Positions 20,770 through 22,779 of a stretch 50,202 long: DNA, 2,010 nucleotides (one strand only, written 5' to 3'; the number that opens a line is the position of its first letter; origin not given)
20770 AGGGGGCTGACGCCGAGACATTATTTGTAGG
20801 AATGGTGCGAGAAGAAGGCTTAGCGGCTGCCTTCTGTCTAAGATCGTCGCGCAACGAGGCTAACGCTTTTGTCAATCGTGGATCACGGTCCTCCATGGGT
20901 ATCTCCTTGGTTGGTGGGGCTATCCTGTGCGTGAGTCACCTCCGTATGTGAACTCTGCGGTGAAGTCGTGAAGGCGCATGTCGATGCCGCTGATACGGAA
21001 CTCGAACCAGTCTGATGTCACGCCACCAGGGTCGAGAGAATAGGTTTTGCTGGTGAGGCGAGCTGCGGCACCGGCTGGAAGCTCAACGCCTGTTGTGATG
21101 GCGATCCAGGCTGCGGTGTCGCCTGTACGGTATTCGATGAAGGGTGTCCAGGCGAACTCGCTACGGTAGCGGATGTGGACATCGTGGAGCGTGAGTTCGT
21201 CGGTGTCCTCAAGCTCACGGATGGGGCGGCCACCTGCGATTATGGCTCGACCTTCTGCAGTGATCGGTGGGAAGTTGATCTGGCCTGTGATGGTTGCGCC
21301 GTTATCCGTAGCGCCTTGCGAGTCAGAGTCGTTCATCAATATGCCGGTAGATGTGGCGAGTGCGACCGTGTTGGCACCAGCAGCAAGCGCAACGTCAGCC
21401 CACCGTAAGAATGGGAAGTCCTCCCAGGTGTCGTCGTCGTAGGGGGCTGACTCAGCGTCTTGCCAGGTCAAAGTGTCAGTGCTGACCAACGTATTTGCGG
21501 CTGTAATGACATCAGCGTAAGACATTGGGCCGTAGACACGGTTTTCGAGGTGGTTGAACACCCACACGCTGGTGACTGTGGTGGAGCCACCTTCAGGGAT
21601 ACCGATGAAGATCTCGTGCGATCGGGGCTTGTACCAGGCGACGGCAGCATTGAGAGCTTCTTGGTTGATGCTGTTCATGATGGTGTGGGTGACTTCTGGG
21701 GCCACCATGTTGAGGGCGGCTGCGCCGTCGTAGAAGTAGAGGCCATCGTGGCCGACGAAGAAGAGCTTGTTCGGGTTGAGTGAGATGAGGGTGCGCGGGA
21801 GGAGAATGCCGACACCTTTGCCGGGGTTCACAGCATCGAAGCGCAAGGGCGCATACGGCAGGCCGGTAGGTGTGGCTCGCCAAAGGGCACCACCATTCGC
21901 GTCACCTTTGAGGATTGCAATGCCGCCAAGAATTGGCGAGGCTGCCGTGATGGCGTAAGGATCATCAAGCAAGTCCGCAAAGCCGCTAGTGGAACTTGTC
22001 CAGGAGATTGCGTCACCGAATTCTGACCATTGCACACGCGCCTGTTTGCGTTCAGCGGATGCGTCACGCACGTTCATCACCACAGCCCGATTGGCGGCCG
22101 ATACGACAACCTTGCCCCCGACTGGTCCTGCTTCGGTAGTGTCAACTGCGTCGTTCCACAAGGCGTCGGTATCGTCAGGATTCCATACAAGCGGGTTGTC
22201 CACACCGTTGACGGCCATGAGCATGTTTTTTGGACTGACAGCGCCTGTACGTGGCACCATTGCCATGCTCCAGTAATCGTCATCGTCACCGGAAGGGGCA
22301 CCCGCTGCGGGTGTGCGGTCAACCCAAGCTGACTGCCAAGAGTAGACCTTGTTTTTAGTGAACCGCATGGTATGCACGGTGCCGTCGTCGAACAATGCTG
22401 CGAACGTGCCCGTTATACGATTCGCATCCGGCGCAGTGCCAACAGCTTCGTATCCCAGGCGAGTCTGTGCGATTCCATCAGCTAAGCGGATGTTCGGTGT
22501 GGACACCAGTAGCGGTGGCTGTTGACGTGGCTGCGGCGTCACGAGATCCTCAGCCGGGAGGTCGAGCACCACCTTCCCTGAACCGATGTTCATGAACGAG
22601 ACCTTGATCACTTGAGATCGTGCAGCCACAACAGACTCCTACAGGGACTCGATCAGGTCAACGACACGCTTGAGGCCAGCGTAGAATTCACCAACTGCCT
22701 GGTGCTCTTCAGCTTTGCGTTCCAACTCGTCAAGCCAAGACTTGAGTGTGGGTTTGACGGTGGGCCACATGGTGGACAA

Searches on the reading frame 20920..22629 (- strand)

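Call 36: search_protein_families(library=phrogs, proteins=[window:20920-22629:-], max_evalue=0.001)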
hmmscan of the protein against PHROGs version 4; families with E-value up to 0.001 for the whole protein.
window:20920-22629:- (569 aa): 1 family
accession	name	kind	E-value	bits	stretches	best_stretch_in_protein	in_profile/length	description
phrog_3287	-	head and packaging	2e-29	103.8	1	41-502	31-482/524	virion structural protein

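Call 40: search_protein_families(library=pfam, proteins=[window:20920-22629:-], max_evalue=0.01)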
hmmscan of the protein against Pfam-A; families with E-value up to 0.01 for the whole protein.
window:20920-22629:- (569 aa): 0 families
